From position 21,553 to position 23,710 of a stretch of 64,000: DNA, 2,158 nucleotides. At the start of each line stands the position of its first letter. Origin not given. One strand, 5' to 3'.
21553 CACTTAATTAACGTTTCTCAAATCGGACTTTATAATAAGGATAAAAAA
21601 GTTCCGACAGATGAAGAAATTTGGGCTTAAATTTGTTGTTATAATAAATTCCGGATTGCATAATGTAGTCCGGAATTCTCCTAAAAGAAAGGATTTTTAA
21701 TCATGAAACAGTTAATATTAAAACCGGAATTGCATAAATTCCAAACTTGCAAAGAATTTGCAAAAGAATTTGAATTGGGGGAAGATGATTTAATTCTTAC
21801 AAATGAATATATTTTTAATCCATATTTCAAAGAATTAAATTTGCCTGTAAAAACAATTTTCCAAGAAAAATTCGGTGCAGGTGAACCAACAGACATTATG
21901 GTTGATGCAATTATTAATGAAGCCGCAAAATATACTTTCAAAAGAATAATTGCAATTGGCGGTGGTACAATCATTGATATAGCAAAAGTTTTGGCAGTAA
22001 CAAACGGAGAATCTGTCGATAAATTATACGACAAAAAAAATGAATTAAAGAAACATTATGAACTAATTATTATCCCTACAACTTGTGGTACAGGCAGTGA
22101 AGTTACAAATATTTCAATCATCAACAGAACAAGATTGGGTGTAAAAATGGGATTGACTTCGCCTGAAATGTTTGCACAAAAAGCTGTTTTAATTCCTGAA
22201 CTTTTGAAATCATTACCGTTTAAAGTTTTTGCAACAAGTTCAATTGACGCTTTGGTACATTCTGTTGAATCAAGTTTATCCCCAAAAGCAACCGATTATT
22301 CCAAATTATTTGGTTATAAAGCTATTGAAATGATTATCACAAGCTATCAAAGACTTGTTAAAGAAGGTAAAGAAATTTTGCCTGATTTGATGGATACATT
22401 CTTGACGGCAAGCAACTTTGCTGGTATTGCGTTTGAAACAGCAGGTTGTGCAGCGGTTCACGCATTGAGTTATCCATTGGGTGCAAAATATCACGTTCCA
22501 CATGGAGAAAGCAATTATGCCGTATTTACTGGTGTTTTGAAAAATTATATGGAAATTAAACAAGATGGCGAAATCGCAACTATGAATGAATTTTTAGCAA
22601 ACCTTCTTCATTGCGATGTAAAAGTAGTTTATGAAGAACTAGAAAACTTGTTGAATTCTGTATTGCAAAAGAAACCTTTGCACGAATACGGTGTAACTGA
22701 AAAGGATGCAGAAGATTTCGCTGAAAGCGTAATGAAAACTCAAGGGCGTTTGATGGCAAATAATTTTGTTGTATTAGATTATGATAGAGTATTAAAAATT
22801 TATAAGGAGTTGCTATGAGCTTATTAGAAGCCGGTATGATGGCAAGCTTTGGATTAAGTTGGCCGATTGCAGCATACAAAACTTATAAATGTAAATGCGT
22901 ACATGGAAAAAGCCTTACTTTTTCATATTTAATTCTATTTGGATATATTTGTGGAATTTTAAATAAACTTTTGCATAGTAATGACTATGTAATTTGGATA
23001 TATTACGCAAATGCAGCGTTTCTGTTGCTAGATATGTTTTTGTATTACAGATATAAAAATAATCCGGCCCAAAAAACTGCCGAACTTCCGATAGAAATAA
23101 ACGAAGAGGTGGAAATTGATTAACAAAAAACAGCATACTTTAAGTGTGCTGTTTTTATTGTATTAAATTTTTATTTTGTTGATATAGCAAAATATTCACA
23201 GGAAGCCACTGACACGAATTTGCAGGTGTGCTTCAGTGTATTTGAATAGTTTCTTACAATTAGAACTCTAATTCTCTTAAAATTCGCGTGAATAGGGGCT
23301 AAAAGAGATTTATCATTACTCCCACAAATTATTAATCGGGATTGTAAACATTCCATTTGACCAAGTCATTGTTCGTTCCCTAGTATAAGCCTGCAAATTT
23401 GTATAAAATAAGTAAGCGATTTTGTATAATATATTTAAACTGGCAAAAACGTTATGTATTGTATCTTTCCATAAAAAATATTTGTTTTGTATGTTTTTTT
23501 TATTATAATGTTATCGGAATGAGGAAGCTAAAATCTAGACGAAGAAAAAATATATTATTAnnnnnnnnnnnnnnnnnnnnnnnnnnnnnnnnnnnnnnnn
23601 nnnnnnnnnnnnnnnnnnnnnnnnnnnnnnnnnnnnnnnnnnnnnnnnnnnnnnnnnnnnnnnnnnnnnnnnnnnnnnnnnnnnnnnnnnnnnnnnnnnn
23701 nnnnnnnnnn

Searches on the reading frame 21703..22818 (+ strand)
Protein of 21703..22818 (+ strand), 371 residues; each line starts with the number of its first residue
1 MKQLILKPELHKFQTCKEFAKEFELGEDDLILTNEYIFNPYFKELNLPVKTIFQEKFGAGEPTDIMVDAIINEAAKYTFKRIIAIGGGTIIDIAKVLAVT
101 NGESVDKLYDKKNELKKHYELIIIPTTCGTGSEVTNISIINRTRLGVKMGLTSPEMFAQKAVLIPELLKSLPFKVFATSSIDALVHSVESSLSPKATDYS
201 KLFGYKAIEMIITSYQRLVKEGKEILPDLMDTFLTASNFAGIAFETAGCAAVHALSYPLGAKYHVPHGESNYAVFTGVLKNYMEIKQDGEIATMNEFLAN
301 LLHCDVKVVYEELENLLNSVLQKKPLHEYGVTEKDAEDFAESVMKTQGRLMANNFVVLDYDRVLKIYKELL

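Call 14: search_protein_families(library=pfam, proteins=[window:21703-22818:+])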
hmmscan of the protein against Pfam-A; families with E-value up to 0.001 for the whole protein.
window:21703-22818:+ (371 aa): 3 families
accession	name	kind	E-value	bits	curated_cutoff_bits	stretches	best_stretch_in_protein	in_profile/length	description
PF25137.1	ADH_Fe_C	-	1.4e-38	132.9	27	1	177-370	2-193/194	Fe-containing alcohol dehydrogenase family, C-terminal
PF00465.25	Fe-ADH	-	1.6e-27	96.6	31.3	1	37-165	39-168/168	Iron-containing alcohol dehydrogenase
PF13685.12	Fe-ADH_2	-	0.0004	20.9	28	1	71-102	67-98/149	Iron-containing alcohol dehydrogenase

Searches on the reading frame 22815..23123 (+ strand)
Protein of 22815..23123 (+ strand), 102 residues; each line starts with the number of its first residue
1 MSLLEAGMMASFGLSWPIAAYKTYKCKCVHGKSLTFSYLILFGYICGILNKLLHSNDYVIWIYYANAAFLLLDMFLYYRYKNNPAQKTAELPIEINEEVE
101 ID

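Call 14: search_protein_families(library=pfam, proteins=[window:22815-23123:+])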
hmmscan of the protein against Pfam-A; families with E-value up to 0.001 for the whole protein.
window:22815-23123:+ (102 aa): 1 family
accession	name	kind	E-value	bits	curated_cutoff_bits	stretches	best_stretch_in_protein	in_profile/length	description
PF04193.19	PQ-loop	-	0.00082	19.5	22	0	21-54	22-55/61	PQ loop repeat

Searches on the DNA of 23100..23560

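Call 8: search_rna_families(source=window, start=23100, end=23560, threshold=evalue, max_evalue=10, show_alignments=3)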
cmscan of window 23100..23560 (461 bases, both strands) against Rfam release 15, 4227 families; matches with E-value up to 10: 21.
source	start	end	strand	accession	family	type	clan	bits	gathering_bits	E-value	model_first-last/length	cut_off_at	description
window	23107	23176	+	RF03845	mir-3327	Gene; miRNA;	-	27.1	85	0.0083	1-89/89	no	mir-3327 microRNA precursor family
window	23123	23200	-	RF02713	MCS4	Gene; sRNA;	-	25.3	56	0.17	1-123/123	no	Mycoplasma sRNA MCS4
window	23100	23159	+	RF02713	MCS4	Gene; sRNA;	-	24.2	56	0.28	58-123/123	5'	Mycoplasma sRNA MCS4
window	23125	23234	-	RF04184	BTnc060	Gene; sRNA;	-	20.3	228.9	0.67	1-213/213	no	Bacteroides sRNA BTnc060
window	23125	23157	+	RF03664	MIR6288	Gene; miRNA;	-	20.2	74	0.21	1-92/92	no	MIR6288 microRNA precursor family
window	23126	23174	+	RF00460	U1A_PIE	Cis-reg;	-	19.3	50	0.26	1-74/74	no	U1A polyadenylation inhibition element (PIE)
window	23130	23179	-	RF02844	RefA9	Gene; antisense;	-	18.9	49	2.1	1-64/64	no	Enterococcus sRNA A9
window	23117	23206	-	RF01606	plasmodium_snoR31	Gene; snRNA; snoRNA; HACA-box;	-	18.7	60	6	1-145/145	no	small nucleolar RNA snoR31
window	23123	23241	+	RF01796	frnS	Gene; sRNA;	-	18.3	60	1.1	1-119/119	no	Fumarate/nitrate reductase regulator sRNA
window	23167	23204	+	RF04072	mir-7386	Gene; miRNA;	-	17.2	44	1.5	1-59/59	no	mir-7386 microRNA precursor family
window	23116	23163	+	RF02066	STnc320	Gene; sRNA;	-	16.7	50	1.6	1-55/55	no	Salmonella enterica sRNA STnc320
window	23100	23182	+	RF03716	mir-7131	Gene; miRNA;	-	16.6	74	1.8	1-84/84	no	mir-7131 microRNA precursor family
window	23100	23166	+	RF00557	L10_leader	Cis-reg; leader;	-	16.2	44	2.7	58-138/138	5'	Ribosomal protein L10 leader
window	23126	23190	-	RF02057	STnc40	Gene; sRNA;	-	14.8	45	9.9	1-70/70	no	Salmonella enterica sRNA STnc40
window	23266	23378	-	RF00443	SNORA27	Gene; snRNA; snoRNA; HACA-box;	CL00032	14.6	64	5.5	1-127/127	no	Small nucleolar RNA SNORA27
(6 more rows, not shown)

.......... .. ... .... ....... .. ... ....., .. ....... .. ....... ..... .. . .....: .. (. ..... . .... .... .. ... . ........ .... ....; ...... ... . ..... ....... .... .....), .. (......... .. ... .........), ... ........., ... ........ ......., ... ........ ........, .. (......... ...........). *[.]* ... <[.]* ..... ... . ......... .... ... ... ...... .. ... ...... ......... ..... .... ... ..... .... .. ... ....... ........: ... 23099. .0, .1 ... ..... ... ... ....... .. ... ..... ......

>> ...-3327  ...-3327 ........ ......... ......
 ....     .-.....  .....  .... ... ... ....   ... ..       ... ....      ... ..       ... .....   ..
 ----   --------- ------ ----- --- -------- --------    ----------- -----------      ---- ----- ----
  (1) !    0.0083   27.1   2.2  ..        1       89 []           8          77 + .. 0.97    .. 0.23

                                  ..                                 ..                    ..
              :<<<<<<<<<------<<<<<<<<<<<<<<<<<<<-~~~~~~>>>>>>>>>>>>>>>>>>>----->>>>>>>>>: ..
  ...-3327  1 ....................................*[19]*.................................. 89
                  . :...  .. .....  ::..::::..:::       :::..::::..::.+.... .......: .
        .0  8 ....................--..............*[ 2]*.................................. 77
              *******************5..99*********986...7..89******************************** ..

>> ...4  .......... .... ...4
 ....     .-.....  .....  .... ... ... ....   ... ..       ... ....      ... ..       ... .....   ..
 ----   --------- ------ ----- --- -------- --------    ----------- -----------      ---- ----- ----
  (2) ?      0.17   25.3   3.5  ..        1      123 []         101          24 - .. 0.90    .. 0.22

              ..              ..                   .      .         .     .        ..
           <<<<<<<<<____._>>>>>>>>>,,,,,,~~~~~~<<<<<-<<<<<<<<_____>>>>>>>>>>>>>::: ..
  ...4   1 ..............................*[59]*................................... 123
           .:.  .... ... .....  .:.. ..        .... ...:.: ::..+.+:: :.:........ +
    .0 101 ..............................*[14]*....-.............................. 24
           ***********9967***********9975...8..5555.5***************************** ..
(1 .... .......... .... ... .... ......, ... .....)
